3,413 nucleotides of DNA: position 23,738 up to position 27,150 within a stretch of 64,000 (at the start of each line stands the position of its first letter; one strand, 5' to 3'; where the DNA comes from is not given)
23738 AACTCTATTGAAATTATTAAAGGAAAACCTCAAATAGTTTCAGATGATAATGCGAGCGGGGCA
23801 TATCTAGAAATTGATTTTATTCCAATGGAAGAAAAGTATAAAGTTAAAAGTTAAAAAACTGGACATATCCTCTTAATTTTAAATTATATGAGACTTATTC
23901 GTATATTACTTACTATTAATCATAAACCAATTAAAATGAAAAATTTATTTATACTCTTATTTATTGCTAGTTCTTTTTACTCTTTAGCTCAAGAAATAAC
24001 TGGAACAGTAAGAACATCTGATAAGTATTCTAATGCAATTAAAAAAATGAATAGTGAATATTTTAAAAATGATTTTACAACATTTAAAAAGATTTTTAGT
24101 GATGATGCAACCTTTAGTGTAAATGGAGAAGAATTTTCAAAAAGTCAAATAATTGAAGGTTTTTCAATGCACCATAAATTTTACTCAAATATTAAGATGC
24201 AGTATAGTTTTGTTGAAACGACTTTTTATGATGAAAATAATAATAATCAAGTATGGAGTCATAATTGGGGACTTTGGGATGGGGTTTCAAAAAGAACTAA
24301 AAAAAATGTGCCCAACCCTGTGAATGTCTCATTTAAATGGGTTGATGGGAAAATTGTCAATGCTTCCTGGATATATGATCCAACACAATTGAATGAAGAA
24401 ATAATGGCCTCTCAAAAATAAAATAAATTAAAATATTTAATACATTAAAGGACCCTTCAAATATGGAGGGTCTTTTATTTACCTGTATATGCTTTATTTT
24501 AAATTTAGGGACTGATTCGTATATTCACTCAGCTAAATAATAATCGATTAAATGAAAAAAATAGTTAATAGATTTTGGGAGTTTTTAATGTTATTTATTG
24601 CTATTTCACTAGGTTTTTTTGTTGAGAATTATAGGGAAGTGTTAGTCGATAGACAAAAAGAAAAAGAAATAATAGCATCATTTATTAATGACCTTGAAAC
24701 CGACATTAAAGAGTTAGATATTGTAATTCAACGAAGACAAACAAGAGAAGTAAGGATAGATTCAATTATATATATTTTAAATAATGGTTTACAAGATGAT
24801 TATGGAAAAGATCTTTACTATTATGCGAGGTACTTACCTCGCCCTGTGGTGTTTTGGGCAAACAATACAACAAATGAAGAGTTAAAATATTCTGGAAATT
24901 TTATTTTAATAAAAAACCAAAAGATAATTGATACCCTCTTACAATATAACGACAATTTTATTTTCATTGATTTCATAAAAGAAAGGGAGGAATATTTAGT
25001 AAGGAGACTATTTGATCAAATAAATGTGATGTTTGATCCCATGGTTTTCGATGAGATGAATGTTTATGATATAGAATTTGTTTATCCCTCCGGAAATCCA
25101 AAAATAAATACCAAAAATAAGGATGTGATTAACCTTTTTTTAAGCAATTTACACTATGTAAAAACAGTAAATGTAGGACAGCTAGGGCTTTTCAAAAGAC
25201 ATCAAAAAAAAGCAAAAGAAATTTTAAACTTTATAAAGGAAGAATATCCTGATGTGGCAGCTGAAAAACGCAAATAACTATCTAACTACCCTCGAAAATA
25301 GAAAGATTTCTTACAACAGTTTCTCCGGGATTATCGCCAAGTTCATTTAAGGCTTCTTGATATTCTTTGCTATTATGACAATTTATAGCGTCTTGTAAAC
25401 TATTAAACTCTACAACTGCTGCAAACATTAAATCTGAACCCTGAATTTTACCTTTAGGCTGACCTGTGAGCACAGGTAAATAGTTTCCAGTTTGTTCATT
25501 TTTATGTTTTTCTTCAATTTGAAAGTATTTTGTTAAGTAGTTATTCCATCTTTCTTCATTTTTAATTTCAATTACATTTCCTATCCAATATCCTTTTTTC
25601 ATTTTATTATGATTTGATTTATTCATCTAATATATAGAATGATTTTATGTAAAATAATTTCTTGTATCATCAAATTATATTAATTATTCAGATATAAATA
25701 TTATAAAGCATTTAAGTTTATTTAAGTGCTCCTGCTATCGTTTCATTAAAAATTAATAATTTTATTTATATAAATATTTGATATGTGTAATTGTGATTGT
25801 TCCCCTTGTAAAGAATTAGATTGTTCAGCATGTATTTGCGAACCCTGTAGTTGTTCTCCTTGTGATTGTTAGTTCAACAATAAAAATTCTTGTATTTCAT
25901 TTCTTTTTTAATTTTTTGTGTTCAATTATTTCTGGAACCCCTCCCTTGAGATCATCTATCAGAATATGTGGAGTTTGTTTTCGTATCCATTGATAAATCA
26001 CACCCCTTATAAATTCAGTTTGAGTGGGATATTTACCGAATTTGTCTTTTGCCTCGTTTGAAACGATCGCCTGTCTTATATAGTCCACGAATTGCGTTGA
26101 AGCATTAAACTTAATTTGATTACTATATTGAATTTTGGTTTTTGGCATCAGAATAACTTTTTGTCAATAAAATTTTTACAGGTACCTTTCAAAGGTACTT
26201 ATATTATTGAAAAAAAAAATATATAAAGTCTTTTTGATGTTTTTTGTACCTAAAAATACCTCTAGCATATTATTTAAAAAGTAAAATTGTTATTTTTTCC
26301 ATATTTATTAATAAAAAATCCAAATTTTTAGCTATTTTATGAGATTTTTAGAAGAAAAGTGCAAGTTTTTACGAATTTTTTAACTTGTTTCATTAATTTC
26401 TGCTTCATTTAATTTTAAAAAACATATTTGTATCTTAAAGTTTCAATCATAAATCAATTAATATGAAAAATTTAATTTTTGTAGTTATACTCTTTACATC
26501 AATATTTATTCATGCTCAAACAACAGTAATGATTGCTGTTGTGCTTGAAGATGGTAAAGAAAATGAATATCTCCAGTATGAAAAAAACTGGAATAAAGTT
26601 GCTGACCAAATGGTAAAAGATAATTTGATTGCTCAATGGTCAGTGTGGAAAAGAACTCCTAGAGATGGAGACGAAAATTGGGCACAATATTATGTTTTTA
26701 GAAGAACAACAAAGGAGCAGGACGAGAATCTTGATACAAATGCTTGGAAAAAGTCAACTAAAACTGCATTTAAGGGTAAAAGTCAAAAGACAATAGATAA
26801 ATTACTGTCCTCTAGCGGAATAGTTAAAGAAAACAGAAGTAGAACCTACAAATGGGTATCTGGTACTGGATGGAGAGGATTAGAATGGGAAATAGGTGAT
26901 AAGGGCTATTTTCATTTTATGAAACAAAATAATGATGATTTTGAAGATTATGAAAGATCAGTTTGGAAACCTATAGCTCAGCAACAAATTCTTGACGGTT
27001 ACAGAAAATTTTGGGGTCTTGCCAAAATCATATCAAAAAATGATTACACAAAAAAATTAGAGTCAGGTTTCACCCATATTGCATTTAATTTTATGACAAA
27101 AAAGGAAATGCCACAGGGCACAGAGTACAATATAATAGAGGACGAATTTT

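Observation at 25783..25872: Unannotated 29-codon ORF encoding a peptide with 38% cysteine (metallothionein-like)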

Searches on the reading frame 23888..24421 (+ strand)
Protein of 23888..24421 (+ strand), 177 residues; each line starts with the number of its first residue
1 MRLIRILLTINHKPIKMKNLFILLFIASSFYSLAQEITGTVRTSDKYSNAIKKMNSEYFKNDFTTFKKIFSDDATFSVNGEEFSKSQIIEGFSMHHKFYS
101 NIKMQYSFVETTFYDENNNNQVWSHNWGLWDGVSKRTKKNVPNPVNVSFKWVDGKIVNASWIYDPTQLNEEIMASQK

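Call 4: search_protein_families(library=pfam, proteins=[window:23888-24421:+], max_evalue=1)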
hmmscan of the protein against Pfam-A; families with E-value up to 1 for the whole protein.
window:23888-24421:+ (177 aa): 1 family
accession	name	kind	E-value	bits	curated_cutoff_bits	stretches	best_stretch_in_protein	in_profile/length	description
PF12680.13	SnoaL_2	-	0.023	15.7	27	1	60-158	10-101/102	SnoaL-like domain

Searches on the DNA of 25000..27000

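Call 6: search_rna_families(source=window, start=25000, end=27000, threshold=evalue, max_evalue=10)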
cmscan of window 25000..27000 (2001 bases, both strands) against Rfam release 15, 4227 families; matches with E-value up to 10: 3.
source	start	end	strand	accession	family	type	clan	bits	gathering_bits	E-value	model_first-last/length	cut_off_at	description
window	26181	26250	+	RF00744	mir-361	Gene; miRNA;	-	17.5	70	3.3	1-71/71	no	mir-361 microRNA precursor family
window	25156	25216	-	RF00110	RybB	Gene; sRNA;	-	17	40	2.6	1-79/79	no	RybB RNA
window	25167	25226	+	RF01726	SAM-II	Cis-reg; riboswitch;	-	16.3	44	8.1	1-60/60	no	SAM-II riboswitch aptamer (SAM-II long loop)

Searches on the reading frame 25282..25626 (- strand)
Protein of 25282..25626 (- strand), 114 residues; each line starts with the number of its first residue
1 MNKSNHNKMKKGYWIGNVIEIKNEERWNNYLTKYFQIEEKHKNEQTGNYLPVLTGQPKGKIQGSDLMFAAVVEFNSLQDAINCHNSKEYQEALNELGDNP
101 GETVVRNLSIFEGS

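Call 4: search_protein_families(library=pfam, proteins=[window:25282-25626:-], max_evalue=1)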
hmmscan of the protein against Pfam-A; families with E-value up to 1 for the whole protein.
window:25282-25626:- (114 aa): 2 families
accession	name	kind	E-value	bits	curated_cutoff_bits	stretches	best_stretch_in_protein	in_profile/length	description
PF07045.17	DUF1330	-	1.6e-10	41.6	23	1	11-95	1-79/94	Domain of unknown function (DUF1330)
PF07720.18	TPR_3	-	0.13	12.8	20.7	1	80-94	8-22/34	Tetratricopeptide repeat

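Call 5: search_protein_families(library=ncbifam, proteins=[window:25282-25626:-], max_evalue=10)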
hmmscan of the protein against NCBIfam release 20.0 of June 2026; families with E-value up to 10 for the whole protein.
window:25282-25626:- (114 aa): 0 families

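Call 11: find_encoding_contigs(protein=window:25282-25626:-, flank=4000, max_places=10)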
Protein window:25282-25626:- (114 aa): no gene with exactly this product is on record in the collection.

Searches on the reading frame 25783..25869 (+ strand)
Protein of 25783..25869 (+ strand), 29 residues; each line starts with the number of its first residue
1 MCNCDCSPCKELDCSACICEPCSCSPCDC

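Call 4: search_protein_families(library=pfam, proteins=[window:25783-25869:+], max_evalue=1)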
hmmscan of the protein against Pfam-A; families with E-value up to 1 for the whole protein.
seq(29 aa): 0 families

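Call 5: search_protein_families(library=ncbifam, proteins=[window:25783-25869:+], max_evalue=10)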
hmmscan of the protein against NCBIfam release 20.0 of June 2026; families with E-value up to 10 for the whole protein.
seq(29 aa): 0 families

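Call 59: search_protein_families(library=phrogs, proteins=[window:25783-25869:+], max_evalue=1)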
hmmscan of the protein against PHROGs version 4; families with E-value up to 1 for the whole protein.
seq(29 aa): 0 families

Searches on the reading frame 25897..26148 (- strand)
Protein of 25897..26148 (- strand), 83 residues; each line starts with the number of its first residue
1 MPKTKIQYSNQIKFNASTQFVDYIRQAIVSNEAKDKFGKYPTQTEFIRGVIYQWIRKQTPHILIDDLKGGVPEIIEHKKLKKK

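Call 4: search_protein_families(library=pfam, proteins=[window:25897-26148:-], max_evalue=1)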
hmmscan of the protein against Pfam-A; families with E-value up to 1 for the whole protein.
window:25897-26148:- (83 aa): 0 families

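Call 5: search_protein_families(library=ncbifam, proteins=[window:25897-26148:-], max_evalue=10)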
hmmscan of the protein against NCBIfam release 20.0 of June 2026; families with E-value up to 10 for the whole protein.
window:25897-26148:- (83 aa): 0 families

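Call 10: find_encoding_contigs(protein=window:25897-26148:-, flank=4000, max_places=10)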
Protein window:25897-26148:- (83 aa): 23 contigs read that carry it; 10 places shown.
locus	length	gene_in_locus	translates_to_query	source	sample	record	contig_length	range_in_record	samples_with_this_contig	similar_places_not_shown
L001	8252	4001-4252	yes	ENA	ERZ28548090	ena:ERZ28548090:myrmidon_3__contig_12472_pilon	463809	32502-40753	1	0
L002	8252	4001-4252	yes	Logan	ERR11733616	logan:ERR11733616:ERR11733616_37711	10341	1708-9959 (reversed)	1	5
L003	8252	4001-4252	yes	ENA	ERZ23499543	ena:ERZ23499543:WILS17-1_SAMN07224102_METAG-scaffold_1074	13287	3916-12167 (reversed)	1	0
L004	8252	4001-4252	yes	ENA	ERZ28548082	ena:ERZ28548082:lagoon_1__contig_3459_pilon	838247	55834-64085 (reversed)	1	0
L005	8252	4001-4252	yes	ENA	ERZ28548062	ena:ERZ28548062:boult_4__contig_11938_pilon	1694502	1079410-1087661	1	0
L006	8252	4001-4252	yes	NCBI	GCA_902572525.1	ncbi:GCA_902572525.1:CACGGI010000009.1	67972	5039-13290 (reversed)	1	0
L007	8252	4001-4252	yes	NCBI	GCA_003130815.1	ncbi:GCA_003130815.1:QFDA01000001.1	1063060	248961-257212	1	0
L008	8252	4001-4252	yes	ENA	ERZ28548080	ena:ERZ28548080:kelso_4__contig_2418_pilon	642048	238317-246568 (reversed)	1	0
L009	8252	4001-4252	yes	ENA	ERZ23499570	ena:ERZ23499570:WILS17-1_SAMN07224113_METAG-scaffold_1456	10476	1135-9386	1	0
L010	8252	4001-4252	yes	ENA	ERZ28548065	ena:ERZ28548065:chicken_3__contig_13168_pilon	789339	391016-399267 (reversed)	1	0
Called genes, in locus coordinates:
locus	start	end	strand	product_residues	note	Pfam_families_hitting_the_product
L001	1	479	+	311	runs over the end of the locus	PF01261:AP_endonuc_2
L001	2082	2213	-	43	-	-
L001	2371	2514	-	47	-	-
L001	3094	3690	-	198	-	-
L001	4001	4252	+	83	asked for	-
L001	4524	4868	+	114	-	PF07045:DUF1330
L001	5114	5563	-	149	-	-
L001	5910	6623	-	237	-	PF00149:Metallophos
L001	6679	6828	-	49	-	-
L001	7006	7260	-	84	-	-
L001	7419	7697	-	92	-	-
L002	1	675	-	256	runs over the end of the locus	-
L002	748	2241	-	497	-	PF18998:Flg_new_2, PF01839:FG-GAP (faint), PF13517:FG-GAP_3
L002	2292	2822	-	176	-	PF12680:SnoaL_2 (weak)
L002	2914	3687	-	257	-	-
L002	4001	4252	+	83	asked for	-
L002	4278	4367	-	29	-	-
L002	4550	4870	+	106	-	PF07045:DUF1330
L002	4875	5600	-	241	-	-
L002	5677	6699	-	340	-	PF00149:Metallophos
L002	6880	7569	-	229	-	-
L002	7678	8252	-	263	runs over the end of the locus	-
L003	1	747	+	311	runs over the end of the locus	PF01261:AP_endonuc_2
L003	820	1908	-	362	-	PF08450:SGL, PF03088:Str_synth (weak)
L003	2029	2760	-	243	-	-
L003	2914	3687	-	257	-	-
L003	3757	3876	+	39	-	-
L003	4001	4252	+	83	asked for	-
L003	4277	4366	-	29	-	-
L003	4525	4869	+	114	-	PF07045:DUF1330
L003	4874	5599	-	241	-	-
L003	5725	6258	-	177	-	-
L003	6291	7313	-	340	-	PF00149:Metallophos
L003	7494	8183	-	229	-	-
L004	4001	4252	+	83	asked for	-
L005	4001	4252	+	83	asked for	-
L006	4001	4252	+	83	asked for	-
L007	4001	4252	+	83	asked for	-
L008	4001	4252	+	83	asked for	-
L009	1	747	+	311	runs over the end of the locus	PF01261:AP_endonuc_2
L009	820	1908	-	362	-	PF08450:SGL, PF03088:Str_synth (weak)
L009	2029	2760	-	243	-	-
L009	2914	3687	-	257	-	-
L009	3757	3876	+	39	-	-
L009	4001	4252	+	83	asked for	-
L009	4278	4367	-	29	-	-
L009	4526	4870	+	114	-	PF07045:DUF1330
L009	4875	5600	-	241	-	-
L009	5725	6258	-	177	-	-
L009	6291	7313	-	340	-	PF00149:Metallophos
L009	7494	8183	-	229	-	-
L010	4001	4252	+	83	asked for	-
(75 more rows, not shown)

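Call 15: list_cluster_members(proteins=[window:25783-25869:+, window:25897-26148:-])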
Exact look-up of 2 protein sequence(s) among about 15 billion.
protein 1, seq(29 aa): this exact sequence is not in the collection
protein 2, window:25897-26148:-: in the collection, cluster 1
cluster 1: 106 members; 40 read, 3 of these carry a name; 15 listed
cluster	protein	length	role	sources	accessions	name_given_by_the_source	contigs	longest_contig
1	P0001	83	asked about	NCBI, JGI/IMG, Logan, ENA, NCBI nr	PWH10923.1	hypothetical protein DEJ39_01115 [Bacteroidetes bacterium SCGC AAA795-G10]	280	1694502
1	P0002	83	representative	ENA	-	-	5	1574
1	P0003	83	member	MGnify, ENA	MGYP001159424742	FL=1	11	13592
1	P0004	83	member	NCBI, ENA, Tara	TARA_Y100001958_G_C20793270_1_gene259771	strand:+ start:27 stop:278 length:252 start_codon:yes stop_codon:yes gene_type:complete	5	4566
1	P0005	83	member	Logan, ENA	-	-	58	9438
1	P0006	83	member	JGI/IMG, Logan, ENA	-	-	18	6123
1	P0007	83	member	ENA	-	-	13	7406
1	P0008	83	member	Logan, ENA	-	-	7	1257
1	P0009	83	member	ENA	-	-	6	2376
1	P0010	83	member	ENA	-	-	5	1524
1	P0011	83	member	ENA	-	-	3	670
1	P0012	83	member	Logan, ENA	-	-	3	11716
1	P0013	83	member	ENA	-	-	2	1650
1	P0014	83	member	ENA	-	-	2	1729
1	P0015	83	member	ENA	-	-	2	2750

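Call 17: find_homologous_proteins(query=window:25897-26148:-, max_evalue=0.001)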
Query window:25897-26148:- (83 aa): 27 proteins with E <= 0.001 among 27 candidates.
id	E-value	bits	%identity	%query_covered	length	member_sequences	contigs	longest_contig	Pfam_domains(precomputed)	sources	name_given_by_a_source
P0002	1.9e-46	173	95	100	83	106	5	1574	-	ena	-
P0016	2.9e-45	169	95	99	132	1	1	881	-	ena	-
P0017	1.2e-43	164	89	100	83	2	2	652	-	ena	-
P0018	3.8e-42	159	90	100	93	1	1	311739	-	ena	-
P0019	4.1e-41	156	88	100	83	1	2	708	-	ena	-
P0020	4.3e-37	143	80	100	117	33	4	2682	-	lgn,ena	-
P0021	4.6e-37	143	78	100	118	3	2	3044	-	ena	-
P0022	1.5e-36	141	77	100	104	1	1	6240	-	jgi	jgi:hypothetical protein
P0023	3.9e-36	140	78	100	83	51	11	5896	-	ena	-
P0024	4.2e-36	140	77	99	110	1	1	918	-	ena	-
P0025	5.0e-36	140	77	99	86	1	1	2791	-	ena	-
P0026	6.7e-33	130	70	89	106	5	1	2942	-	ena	-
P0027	6.1e-32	127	71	99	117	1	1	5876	-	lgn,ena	-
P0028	6.8e-32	126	69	100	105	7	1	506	-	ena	-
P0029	2.3e-30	122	67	100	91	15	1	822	-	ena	-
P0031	8.3e-28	113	68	94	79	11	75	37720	-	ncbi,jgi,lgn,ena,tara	tara:strand:- start:430 stop:669 length:240 start_codon:yes stop_codon:yes gene_type:complete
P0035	1.3e-26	110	60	100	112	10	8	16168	-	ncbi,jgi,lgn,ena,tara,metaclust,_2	tara:strand:- start:132 stop:470 length:339 start_codon:yes stop_codon:yes gene_type:complete|metacl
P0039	9.4e-17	78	52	100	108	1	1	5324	-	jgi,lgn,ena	jgi:hypothetical protein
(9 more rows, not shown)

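Call 18: find_encoding_contigs(protein=P0031, flank=3000, max_places=5)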
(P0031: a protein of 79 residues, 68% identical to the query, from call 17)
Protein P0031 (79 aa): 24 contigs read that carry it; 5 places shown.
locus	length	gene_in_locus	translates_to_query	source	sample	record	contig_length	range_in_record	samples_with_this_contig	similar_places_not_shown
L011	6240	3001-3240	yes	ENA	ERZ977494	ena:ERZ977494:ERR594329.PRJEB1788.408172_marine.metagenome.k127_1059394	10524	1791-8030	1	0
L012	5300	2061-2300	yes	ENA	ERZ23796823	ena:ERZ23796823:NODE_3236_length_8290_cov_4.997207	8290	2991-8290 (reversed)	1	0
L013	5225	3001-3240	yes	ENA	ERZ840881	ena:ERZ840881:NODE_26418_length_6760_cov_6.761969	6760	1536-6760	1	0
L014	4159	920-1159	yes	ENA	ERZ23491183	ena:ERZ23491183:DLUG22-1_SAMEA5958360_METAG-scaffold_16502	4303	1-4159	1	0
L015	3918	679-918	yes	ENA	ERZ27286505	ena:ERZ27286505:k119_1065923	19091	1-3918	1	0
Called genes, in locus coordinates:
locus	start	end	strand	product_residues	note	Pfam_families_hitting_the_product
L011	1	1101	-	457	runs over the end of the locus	PF01553:Acyltransferase (faint), PF00657:Lipase_GDSL (weak), PF13472:Lipase_GDSL_2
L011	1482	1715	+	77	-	-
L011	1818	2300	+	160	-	-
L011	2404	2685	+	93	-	-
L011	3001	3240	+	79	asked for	-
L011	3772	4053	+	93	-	-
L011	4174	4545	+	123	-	PF09996:DUF2237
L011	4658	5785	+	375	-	PF07786:HGSNAT_cat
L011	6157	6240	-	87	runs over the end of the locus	-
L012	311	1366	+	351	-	-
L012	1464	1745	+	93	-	-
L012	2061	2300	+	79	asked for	-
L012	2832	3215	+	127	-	-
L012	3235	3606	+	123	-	PF09996:DUF2237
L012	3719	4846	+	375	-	PF07786:HGSNAT_cat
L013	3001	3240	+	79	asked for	-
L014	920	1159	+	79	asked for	-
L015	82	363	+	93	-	-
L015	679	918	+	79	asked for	-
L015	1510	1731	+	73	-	-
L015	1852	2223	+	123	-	PF09996:DUF2237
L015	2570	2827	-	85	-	-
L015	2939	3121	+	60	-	-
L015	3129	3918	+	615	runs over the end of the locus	PF00884:Sulfatase, PF16347:SGSH_C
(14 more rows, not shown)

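Call 19: find_encoding_contigs(protein=P0035, flank=3000, max_places=5)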
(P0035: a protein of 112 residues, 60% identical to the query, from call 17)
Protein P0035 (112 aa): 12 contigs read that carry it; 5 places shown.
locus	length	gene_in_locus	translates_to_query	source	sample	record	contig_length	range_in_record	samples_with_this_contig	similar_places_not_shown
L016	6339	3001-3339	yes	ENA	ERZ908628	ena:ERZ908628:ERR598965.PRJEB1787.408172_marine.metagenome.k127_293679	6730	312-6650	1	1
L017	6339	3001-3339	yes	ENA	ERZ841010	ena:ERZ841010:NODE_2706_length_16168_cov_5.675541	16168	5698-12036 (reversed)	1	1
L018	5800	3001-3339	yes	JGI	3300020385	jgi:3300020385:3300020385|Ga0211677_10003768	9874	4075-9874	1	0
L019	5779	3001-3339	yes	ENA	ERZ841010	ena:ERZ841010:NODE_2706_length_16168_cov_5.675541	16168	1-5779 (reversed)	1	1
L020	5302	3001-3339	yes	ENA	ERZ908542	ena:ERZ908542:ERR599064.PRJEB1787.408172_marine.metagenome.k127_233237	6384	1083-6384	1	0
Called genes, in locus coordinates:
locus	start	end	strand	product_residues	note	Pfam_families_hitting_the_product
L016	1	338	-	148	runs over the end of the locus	-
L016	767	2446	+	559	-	-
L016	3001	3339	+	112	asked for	-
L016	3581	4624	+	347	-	PF05065:Phage_capsid, PF25209:Phage_capsid_4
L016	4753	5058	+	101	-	-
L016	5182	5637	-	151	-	-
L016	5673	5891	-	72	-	PF13783:DUF4177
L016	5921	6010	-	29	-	-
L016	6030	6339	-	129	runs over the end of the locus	?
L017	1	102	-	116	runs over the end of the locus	-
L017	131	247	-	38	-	-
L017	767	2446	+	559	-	-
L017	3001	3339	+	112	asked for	-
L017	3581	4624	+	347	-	PF05065:Phage_capsid, PF25209:Phage_capsid_4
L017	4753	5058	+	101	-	-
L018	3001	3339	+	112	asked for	-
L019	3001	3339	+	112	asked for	-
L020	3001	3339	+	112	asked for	-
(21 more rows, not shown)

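Call 20: find_encoding_contigs(protein=P0023, flank=3000, max_places=4)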
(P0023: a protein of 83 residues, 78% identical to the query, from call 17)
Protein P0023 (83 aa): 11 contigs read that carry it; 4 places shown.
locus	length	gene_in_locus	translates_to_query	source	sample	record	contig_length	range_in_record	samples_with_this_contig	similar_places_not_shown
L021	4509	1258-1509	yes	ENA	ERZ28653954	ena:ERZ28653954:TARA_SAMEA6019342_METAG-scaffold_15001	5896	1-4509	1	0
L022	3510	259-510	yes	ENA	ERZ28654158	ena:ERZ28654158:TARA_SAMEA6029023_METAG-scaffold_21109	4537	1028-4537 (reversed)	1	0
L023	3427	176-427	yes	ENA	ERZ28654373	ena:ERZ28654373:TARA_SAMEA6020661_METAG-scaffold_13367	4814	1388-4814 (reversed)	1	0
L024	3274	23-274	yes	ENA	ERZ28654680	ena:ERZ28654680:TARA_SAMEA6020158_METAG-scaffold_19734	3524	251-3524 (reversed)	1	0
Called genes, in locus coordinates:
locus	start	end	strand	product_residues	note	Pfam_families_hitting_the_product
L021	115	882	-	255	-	-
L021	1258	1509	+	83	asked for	-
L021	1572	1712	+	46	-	-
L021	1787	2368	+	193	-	PF11138:DUF2911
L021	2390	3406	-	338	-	PF00149:Metallophos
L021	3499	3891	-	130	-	-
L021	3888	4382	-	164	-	-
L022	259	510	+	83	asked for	-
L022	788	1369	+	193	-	PF11138:DUF2911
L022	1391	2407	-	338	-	PF00149:Metallophos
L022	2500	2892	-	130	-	-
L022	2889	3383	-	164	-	-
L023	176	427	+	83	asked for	-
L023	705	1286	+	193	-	PF11138:DUF2911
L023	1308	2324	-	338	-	PF00149:Metallophos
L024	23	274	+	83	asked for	-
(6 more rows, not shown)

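Call 21: find_encoding_contigs(protein=P0039, flank=3000, max_places=3)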
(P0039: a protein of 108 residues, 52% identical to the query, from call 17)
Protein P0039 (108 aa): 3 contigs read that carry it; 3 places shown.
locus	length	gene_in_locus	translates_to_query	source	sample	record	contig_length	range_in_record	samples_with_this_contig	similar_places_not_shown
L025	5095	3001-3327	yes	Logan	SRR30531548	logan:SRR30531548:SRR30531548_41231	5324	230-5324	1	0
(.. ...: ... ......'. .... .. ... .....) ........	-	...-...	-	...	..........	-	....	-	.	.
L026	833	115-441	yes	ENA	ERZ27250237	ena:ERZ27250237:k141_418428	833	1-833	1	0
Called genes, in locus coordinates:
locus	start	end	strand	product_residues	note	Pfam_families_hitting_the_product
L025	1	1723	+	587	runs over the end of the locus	-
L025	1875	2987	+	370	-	-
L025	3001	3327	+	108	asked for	-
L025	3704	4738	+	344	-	PF05065:Phage_capsid, PF25209:Phage_capsid_4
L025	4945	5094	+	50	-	?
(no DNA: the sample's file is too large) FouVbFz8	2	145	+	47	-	?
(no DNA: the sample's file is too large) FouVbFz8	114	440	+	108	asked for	-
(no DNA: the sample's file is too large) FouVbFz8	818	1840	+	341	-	?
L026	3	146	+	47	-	?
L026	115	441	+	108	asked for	-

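Call 57: search_protein_families(library=pfam, proteins=[L015:2570-2827:-], max_evalue=0.01)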
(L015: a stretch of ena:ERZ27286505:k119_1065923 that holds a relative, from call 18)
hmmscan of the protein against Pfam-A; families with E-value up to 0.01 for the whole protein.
L015:2570-2827:- (85 aa): 0 families

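Call 59: search_protein_families(library=phrogs, proteins=[window:25897-26148:-], max_evalue=1)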
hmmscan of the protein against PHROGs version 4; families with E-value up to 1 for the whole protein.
window:25897-26148:- (83 aa): 2 families
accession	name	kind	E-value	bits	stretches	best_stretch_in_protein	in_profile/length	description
phrog_7772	-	unknown function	0.056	14.4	1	9-83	66-136/139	-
phrog_13886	-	unknown function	0.14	13.5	1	5-65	9-69/95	-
